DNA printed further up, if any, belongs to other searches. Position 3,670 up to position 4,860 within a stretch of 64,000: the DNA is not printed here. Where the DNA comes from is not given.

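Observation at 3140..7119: Tightly packed operon: histidine kinase, OmpR-type regulator, SpoIIE/PP2C phosphatase, ECF sigma factor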

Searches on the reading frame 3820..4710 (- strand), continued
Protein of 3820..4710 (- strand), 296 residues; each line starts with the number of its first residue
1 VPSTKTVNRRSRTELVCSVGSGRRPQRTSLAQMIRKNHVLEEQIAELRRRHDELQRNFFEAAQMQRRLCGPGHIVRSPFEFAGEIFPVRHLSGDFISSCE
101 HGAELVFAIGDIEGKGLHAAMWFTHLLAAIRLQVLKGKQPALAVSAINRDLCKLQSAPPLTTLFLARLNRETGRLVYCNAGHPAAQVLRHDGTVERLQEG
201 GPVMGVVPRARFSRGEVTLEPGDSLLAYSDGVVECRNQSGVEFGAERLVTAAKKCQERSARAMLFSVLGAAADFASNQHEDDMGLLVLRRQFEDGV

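Call 21: find_related_loci(query=A1, collection=genome_contigs, flank=7000)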
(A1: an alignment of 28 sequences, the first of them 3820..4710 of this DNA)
Query A1 (296 aa) in genome_contigs; peptide patterns used: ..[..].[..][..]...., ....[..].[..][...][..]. (x = any residue, [..] = any of these).
330 stretches matched a pattern; 313 encode a relative of the query (tblastn E <= 1e-3); the best 80 are kept; 80 distinct loci.
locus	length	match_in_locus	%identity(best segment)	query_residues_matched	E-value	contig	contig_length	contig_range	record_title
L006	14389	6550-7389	74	12-291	3e-138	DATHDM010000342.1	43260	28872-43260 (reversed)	MAG TPA_asm: Terriglobales bacterium isolate SMAG_U12394 k141_677828, whole genome shotgun sequence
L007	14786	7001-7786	57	30-290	2e-96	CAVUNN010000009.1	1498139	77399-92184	MAG: Terriglobia bacterium isolate MFD02579.bin.1.29 genome assembly, contig: contig_9, whole genome shotgun sequence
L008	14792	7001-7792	59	31-293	4e-96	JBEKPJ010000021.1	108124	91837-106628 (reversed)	MAG: Terriglobales bacterium isolate SPRUCE 461 SPRUCE_461_21, whole genome shotgun sequence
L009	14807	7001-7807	55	21-290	9e-96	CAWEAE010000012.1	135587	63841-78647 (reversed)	MAG: Terriglobia bacterium isolate MFD05705.bin.1.27 genome assembly, contig: contig_87486, whole genome shotgun sequenc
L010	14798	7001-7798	57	24-290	1e-95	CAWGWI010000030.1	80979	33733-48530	MAG: Terriglobia bacterium isolate MFD04428.bin.2.2 genome assembly, contig: contig_91334, whole genome shotgun sequence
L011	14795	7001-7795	56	30-293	2e-95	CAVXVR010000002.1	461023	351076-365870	MAG: Terriglobia bacterium isolate MFD06714.bin.1.49 genome assembly, contig: contig_22434, whole genome shotgun sequenc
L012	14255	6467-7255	57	30-291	1e-94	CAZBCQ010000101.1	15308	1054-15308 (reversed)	MAG TPA_asm: uncultured Terriglobales bacterium isolate SRP272529_co2_229 genome assembly, contig: NODE_6711_length_1530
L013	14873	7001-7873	53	5-291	9e-94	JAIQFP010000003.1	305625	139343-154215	MAG: Terriglobia bacterium isolate SRVP_3 SR-VP_26_10_2019_C_30cm_scaffold_14, whole genome shotgun sequence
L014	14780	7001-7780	58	35-293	1e-91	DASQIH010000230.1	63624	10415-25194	MAG TPA_asm: Terriglobales bacterium isolate SMAG_U11854 k141_975122, whole genome shotgun sequence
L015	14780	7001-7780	57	35-293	1e-91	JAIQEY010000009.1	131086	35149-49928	MAG: Terriglobia bacterium isolate SRVP_12 SR-VP_26_10_2019_B_35cm_scaffold_134, whole genome shotgun sequence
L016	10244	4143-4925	54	31-290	3e-90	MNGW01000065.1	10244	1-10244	MAG: Acidobacteriales bacterium 13_1_40CM_3_55_5 13_1_40cm_3_scaffold_3409, whole genome shotgun sequence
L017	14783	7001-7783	53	31-290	6e-90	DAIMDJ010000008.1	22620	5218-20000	MAG TPA_asm: Terriglobales bacterium isolate CTOTU21433 NODE_30_length_22620_cov_6.175670, whole genome shotgun sequence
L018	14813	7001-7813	55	26-290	1e-89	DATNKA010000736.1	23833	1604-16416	MAG TPA_asm: Candidatus Acidiferrales bacterium isolate SMAG_U11413 k141_394239, whole genome shotgun sequence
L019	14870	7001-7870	51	3-291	4e-88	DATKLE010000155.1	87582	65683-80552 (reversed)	MAG TPA_asm: Terriglobales bacterium isolate SMAG_U14677 k141_592866, whole genome shotgun sequence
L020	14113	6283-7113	51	5-290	4e-88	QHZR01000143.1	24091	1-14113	MAG: Acidobacteria bacterium isolate gp1 AA150 14_1009_16_40cm_scaffold_20157_curated, whole genome shotgun sequence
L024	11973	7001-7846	55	11-290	1e-87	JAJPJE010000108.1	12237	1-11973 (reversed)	MAG: Terriglobia bacterium isolate Centralia_MAG_427 k107_17696424, whole genome shotgun sequence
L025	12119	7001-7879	52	8-290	2e-87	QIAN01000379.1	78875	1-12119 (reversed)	MAG: Acidobacteria bacterium isolate gp1 AA128 14_0903_13_30cm_scaffold_5726052_curated, whole genome shotgun sequence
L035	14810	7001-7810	49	25-290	7e-80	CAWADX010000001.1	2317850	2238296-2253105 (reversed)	MAG: uncultured Acidobacteriota bacterium isolate MFD03346.bin.1.39 genome assembly, contig: contig_1096, whole genome s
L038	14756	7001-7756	51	39-289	3e-77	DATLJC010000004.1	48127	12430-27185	MAG TPA_asm: Candidatus Saccharimonadales bacterium isolate SMAG_U13685 k141_26741, whole genome shotgun sequence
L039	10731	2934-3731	50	27-291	3e-77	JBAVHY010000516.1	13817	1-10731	MAG: Candidatus Acidiferrum sp. isolate MFD02551_ilm_asm_bin5 k127_205754, whole genome shotgun sequence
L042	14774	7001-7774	48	36-292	4e-76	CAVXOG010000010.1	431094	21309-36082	MAG: Candidatus Acidoferrales bacterium isolate MFD02134.bin.1.286 genome assembly, contig: contig_20492, whole genome s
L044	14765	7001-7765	49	36-290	3e-76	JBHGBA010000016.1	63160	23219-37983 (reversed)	MAG: Terriglobales bacterium isolate SBS.BIN.59 SBSBIN59_contig_16, whole genome shotgun sequence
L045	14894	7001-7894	45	1-288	5e-76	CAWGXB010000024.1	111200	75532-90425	MAG: Candidatus Acidoferrales bacterium isolate MFD04428.bin.1.17 genome assembly, contig: contig_26382, whole genome sh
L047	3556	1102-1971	46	1-291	7e-76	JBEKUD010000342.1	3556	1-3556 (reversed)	MAG: Candidatus Sulfotelmatobacter sp. isolate SPRUCE 573 SPRUCE_573_342, whole genome shotgun sequence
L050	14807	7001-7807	49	25-291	2e-75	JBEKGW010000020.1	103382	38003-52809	MAG: Terriglobales bacterium isolate SPRUCE 262 SPRUCE_262_20, whole genome shotgun sequence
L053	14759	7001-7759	50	40-291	1e-74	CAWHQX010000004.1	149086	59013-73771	MAG: uncultured Acidobacteriota bacterium isolate MFD06714.bin.1.31 genome assembly, contig: contig_18441, whole genome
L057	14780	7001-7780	49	34-291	1e-74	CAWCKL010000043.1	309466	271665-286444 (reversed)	MAG: uncultured Acidobacteriota bacterium isolate MFD01248.bin.1.17 genome assembly, contig: contig_7370, whole genome s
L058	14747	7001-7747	51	41-288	3e-74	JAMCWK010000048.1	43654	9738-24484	MAG: Acidobacteriota bacterium isolate FK_Sedi_B_Bin.59 NODE_2290_length_43654_cov_3.77134, whole genome shotgun sequenc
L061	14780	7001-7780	49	34-291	3e-74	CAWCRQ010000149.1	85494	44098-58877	MAG: uncultured Acidobacteriaceae bacterium isolate MFD03323.bin.2.104 genome assembly, contig: contig_96451, whole geno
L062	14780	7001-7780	49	30-291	5e-74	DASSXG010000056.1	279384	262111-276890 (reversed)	MAG TPA_asm: Candidatus Acidoferrum sp. isolate SMAG_U644 k141_674253, whole genome shotgun sequence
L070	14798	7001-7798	48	25-290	1e-73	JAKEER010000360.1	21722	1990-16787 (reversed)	MAG: Acidobacteria bacterium isolate PMV_1.51 PMV_1.51.k101_489725, whole genome shotgun sequence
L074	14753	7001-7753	49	40-289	3e-73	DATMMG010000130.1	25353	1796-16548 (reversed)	MAG TPA_asm: Candidatus Methylomirabilota bacterium isolate SMAG_U12817 k141_2824243, whole genome shotgun sequence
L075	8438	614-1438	46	21-291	6e-73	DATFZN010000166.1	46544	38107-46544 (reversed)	MAG TPA_asm: Candidatus Acidoferrum sp. isolate SMAG_U9570 k141_619139, whole genome shotgun sequence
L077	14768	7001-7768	48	40-294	8e-73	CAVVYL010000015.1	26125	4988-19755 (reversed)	MAG: uncultured Acidimicrobiia bacterium isolate MFD00962.bin.1.329 genome assembly, contig: contig_131, whole genome sh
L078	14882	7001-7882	43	2-290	4e-73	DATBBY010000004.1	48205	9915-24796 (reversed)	MAG TPA_asm: Candidatus Acidoferrum sp. isolate SMAG_U5771 k141_3651672, whole genome shotgun sequence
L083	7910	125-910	47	31-291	1e-72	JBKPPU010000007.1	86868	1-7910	MAG: Acidobacteriota bacterium isolate GS_EKS_MAG_00094 GS_EKS_000001521336, whole genome shotgun sequence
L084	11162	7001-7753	50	40-289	2e-72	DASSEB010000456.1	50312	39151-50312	MAG TPA_asm: Pyrinomonadaceae bacterium isolate SMAG_U966 k141_270290, whole genome shotgun sequence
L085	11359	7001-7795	46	25-290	1e-72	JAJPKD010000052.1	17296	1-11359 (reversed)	MAG: Acidobacteria bacterium isolate Centralia_MAG_6 k107_1977755, whole genome shotgun sequence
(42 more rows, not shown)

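Call 24: search_protein_families(library=pfam, proteins=[L045:8082-8702:+, L062:7993-8583:+, L074:7970-8563:+, L042:7920-8579:+, L053:7909-8556:+, L039:3891-4571:+, L058:7968-8636:+, L070:7891-8496:+, L038:7852-9147:+, L078:8100-8951:+], max_evalue=0.01)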
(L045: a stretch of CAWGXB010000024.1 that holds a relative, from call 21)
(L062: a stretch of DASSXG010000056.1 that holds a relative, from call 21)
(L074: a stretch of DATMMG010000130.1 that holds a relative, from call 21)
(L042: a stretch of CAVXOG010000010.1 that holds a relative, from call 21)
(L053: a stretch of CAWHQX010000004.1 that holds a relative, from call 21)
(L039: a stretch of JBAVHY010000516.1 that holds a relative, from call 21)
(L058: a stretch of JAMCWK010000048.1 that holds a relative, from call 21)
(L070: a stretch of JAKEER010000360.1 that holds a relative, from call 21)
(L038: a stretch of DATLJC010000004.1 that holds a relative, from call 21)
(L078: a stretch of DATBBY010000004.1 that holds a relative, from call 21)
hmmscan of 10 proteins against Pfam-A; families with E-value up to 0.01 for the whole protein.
L045:8082-8702:+ (206 aa): 3 families
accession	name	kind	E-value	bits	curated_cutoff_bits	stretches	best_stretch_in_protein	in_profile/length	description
PF04542.20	Sigma70_r2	-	8.9e-13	48.3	24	1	43-108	2-69/71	Sigma-70 region 2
PF08281.18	Sigma70_r4_2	-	8.9e-09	35.3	25.7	1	142-193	2-53/54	Sigma-70, region 4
PF04545.22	Sigma70_r4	-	0.00032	20.6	24.1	1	148-195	2-49/50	Sigma-70, region 4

L062:7993-8583:+ (196 aa): 4 families
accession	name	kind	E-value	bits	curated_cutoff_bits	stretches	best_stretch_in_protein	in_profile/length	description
PF04542.20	Sigma70_r2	-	1.8e-13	50.5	24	1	34-99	2-69/71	Sigma-70 region 2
PF08281.18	Sigma70_r4_2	-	7.6e-11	41.9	25.7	1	133-185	2-54/54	Sigma-70, region 4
PF04545.22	Sigma70_r4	-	4.2e-06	26.6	24.1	1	141-186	4-49/50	Sigma-70, region 4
PF13006.12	Nterm_IS4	-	0.0047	17.6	25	1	110-192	3-88/95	Insertion element 4 transposase N-terminal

L074:7970-8563:+ (197 aa): 4 families
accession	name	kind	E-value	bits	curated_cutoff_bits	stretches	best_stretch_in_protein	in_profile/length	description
PF04542.20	Sigma70_r2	-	4.3e-15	55.7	24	1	33-100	1-70/71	Sigma-70 region 2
PF08281.18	Sigma70_r4_2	-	6.2e-13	48.6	25.7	1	133-185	2-54/54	Sigma-70, region 4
PF04545.22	Sigma70_r4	-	3.3e-05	23.7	24.1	1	141-186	4-49/50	Sigma-70, region 4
PF13384.12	HTH_23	-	0.0078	16.5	24.6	0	144-169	4-29/50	Homeodomain-like domain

L042:7920-8579:+ (219 aa): 3 families
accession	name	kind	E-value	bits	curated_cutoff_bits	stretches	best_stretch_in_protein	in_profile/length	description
PF04542.20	Sigma70_r2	-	7.6e-12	45.3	24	1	53-117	1-67/71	Sigma-70 region 2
PF08281.18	Sigma70_r4_2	-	1.2e-11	44.5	25.7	1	154-205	3-54/54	Sigma-70, region 4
PF04545.22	Sigma70_r4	-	9.9e-08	31.8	24.1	1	158-206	1-49/50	Sigma-70, region 4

L053:7909-8556:+ (215 aa): 3 families
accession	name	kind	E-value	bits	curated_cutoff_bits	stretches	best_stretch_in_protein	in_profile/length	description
PF04542.20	Sigma70_r2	-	1.1e-13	51.2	24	1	53-120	1-70/71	Sigma-70 region 2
PF08281.18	Sigma70_r4_2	-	1.3e-13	50.8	25.7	1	153-205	2-54/54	Sigma-70, region 4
PF04545.22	Sigma70_r4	-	1e-06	28.6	24.1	1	159-207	2-50/50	Sigma-70, region 4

L039:3891-4571:+ (226 aa): 3 families
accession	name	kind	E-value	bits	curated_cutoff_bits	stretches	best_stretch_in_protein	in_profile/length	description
PF04542.20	Sigma70_r2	-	4.1e-13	49.3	24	1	50-116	1-69/71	Sigma-70 region 2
PF08281.18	Sigma70_r4_2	-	2e-12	47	25.7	1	150-199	2-51/54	Sigma-70, region 4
PF04545.22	Sigma70_r4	-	9.7e-06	25.5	24.1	1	157-203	3-49/50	Sigma-70, region 4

L058:7968-8636:+ (222 aa): 4 families
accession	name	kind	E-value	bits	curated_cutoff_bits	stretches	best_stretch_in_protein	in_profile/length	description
PF04542.20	Sigma70_r2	-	2.1e-13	50.3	24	1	33-100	1-70/71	Sigma-70 region 2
PF08281.18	Sigma70_r4_2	-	3.4e-11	43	25.7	1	134-185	3-54/54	Sigma-70, region 4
PF04545.22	Sigma70_r4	-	1.8e-09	37.4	24.1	1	139-186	2-49/50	Sigma-70, region 4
PF07638.17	Sigma70_ECF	-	8.8e-05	22.9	21.1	1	18-190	7-184/185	ECF sigma factor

L070:7891-8496:+ (201 aa): 0 families

L038:7852-9147:+ (431 aa): 1 family
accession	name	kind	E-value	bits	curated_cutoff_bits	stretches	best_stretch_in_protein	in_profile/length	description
PF00999.27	Na_H_Exchanger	-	7.9e-43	147.2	26.2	1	22-405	6-374/375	Sodium/hydrogen exchanger, transmembrane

L078:8100-8951:+ (283 aa): 5 families
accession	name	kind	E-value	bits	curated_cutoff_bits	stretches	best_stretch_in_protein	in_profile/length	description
PF08281.18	Sigma70_r4_2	-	7.2e-15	54.8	25.7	1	133-184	3-54/54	Sigma-70, region 4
PF04542.20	Sigma70_r2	-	1.5e-13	50.8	24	1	32-98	1-69/71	Sigma-70 region 2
PF04545.22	Sigma70_r4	-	6.3e-13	48.5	24.1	1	137-185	1-49/50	Sigma-70, region 4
PF13384.12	HTH_23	-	0.0041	17.4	24.6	0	145-179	6-39/50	Homeodomain-like domain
PF13412.12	HTH_24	-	0.0078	16.2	21.9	0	151-179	12-40/48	Winged helix-turn-helix DNA-binding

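Call 27: search_protein_families(library=pfam, proteins=[L009:8539-9741:+, L011:8494-9231:+, L016:5739-6632:+, L005:10012-11304:+, L024:8709-9998:+, L019:8765-10405:+, L013:8673-9506:+, L078:9024-9551:+, L084:8683-9144:+, L006:8147-8356:+], max_evalue=0.01)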
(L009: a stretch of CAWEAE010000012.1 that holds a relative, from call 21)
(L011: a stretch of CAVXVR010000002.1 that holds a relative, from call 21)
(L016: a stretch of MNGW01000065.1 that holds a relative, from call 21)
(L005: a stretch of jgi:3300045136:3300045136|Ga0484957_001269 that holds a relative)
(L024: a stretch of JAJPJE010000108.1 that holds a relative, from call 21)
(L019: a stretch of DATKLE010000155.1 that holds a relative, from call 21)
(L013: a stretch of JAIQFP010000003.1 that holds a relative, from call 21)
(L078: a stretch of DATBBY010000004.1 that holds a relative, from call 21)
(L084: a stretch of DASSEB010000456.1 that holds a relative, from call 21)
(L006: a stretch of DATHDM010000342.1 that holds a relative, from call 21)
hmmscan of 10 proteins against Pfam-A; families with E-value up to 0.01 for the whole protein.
L009:8539-9741:+ (400 aa): 1 family
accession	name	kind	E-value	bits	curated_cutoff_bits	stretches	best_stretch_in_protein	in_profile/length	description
PF01259.24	SAICAR_synt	-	2.5e-77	260.2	20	1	118-365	2-226/233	SAICAR synthetase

L011:8494-9231:+ (245 aa): 1 family
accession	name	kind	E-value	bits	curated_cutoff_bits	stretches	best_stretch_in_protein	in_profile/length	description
PF03781.23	FGE-sulfatase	-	1.4e-55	189.2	23.3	1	20-241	4-254/255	Sulfatase-modifying factor enzyme 1-like domain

L016:5739-6632:+ (297 aa): 1 family
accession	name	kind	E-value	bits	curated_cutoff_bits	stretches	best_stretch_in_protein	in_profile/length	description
PF03781.23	FGE-sulfatase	-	4.4e-55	187.5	23.3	1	66-287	4-254/255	Sulfatase-modifying factor enzyme 1-like domain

L005:10012-11304:+ (430 aa): 0 families

L024:8709-9998:+ (429 aa): 1 family
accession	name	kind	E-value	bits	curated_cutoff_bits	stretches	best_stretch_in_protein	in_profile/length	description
PF04185.19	Phosphoesterase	-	2.6e-15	56.9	23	1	51-292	103-255/356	Phosphoesterase family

L019:8765-10405:+ (546 aa): 3 families
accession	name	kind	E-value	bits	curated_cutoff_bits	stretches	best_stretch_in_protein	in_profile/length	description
PF00128.31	Alpha-amylase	-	2.7e-98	330.5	22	2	17-316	1-319/446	Alpha amylase, catalytic domain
PF16657.11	Malt_amylase_C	-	1e-26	93.2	27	1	463-540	1-75/75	Maltogenic Amylase, C-terminal domain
PF23915.1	SusG_C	-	8.3e-07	29.7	27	1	475-505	1-31/62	Alpha-amylase SusG C-terminal domain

L013:8673-9506:+ (277 aa): 0 families

L078:9024-9551:+ (175 aa): 4 families
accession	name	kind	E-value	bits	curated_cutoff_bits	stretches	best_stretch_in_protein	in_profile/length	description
PF02631.22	RecX_HTH2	-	2.6e-14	53.6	26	1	60-101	1-42/42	RecX, second three-helix domain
PF21982.2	RecX_HTH1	-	1.8e-07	31.4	26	1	15-53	2-40/40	RecX, first three-helix domain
PF21100.3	MCM_C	-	0.0013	18.9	27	0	118-146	24-52/64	MCM protein C-terminal winged helix-turn-helix domain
PF19551.4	DUF6074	-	0.0027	18.3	27.2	0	132-157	38-63/83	Family of unknown function (DUF6074)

L084:8683-9144:+ (153 aa): 4 families
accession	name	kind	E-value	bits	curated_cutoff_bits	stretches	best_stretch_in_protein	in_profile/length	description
PF00903.31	Glyoxalase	-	4.4e-13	50.1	20.6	1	21-130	10-120/121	Glyoxalase/Bleomycin resistance protein/Dioxygenase superfamily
PF22656.2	At5g48480-like_N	-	1.3e-05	25.3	27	1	23-46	9-32/59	Glyoxalase At5g48480-like, N-terminal domain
PF18029.7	Glyoxalase_6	-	6.6e-05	24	23.6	1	69-130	53-104/106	Glyoxalase-like domain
PF22650.2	At5g48480-like_C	-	0.00025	21.8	27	1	88-129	6-47/50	Glyoxalase At5g48480-like C-terminal domain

L006:8147-8356:+ (69 aa): 0 families

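Call 29: search_protein_families(library=pfam, proteins=[L050:7978-8520:+, L057:7906-8427:+, L061:7957-8499:+, L083:937-1401:+, L084:7782-8657:+, L085:8067-8966:+, L077:8185-8985:+, L047:2454-3317:+, L044:8264-9064:+, L075:1425-2225:+], max_evalue=0.01)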
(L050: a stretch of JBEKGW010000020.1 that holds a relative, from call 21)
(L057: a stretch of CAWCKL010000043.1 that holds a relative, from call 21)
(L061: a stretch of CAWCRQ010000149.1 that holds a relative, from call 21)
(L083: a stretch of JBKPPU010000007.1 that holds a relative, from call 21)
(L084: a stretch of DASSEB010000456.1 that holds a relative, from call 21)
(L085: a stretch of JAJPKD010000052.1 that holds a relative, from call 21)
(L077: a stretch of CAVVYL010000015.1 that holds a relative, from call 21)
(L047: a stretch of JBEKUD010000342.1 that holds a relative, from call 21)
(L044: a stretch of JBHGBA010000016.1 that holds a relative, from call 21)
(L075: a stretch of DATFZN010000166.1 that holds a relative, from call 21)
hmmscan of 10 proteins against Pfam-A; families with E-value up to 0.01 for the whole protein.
L050:7978-8520:+ (180 aa): 4 families
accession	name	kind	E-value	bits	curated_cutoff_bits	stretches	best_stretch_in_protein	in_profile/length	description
PF14534.12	DUF4440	-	1.6e-11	45.1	25.2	1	57-167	2-107/107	Domain of unknown function (DUF4440)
PF12680.13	SnoaL_2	-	9.9e-09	36.2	27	1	61-164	2-98/102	SnoaL-like domain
PF13474.12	SnoaL_3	-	8.6e-05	23.3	22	1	61-171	6-115/121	SnoaL-like domain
PF08332.16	CaMKII_AD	-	0.0014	19.2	22.1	1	56-170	5-122/128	Calcium/calmodulin dependent protein kinase II association domain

L057:7906-8427:+ (173 aa): 0 families

L061:7957-8499:+ (180 aa): 4 families
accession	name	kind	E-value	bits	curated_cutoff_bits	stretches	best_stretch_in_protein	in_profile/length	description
PF14534.12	DUF4440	-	4.5e-11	43.6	25.2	1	57-167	2-107/107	Domain of unknown function (DUF4440)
PF12680.13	SnoaL_2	-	1.9e-08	35.3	27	1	61-159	2-94/102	SnoaL-like domain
PF13474.12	SnoaL_3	-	0.00015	22.6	22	1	61-171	6-115/121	SnoaL-like domain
PF08332.16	CaMKII_AD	-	0.0014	19.2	22.1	1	56-170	5-122/128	Calcium/calmodulin dependent protein kinase II association domain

L083:937-1401:+ (154 aa): 3 families
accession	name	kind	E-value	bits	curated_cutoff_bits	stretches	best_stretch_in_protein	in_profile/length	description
PF00903.31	Glyoxalase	-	2e-10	41.6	20.6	1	19-128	8-120/121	Glyoxalase/Bleomycin resistance protein/Dioxygenase superfamily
PF22656.2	At5g48480-like_N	-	2e-06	27.9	27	1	23-45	9-31/59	Glyoxalase At5g48480-like, N-terminal domain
PF18029.7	Glyoxalase_6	-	0.00036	21.6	23.6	1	24-129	10-105/106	Glyoxalase-like domain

L084:7782-8657:+ (291 aa): 5 families
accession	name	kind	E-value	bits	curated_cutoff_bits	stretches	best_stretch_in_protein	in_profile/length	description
PF00561.26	Abhydrolase_1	-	2.3e-25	90.1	25.8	1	54-156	2-110/245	alpha/beta hydrolase fold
PF12697.13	Abhydrolase_6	-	5.6e-21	76.6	26.3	1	55-279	1-217/217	Alpha/beta hydrolase family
PF12146.15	Hydrolase_4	-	5.2e-11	42.7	27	1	52-272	4-238/239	Serine aminopeptidase, S33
PF05990.18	DUF900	-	0.0016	18.4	20.5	1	92-135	68-111/232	Alpha/beta hydrolase of unknown function (DUF900)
PF03096.20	Ndr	-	0.0017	17.6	23.3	1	70-150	47-131/283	Ndr family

L085:8067-8966:+ (299 aa): 0 families

L077:8185-8985:+ (266 aa): 4 families
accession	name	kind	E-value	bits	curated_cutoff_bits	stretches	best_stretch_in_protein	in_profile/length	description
PF13505.12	OMP_b-brl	-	3.1e-05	24.6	28.7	1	90-264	2-175/175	Outer membrane protein beta-barrel domain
PF08241.18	Methyltransf_11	-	0.0013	19.8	21.2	1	5-29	44-68/95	Methyltransferase domain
PF13649.12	Methyltransf_25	-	0.003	18.7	27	1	4-33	47-75/97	Methyltransferase domain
PF13847.12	Methyltransf_31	-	0.008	16.3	27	0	3-39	54-88/145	Methyltransferase domain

L047:2454-3317:+ (287 aa): 0 families

L044:8264-9064:+ (266 aa): 0 families

L075:1425-2225:+ (266 aa): 3 families
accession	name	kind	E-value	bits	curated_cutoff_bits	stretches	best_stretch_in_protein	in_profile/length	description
PF04542.20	Sigma70_r2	-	4e-14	52.6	24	1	105-171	2-70/71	Sigma-70 region 2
PF08281.18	Sigma70_r4_2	-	2.5e-13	49.9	25.7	1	204-256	2-54/54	Sigma-70, region 4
PF04545.22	Sigma70_r4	-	0.00026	20.9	24.1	1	214-258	6-50/50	Sigma-70, region 4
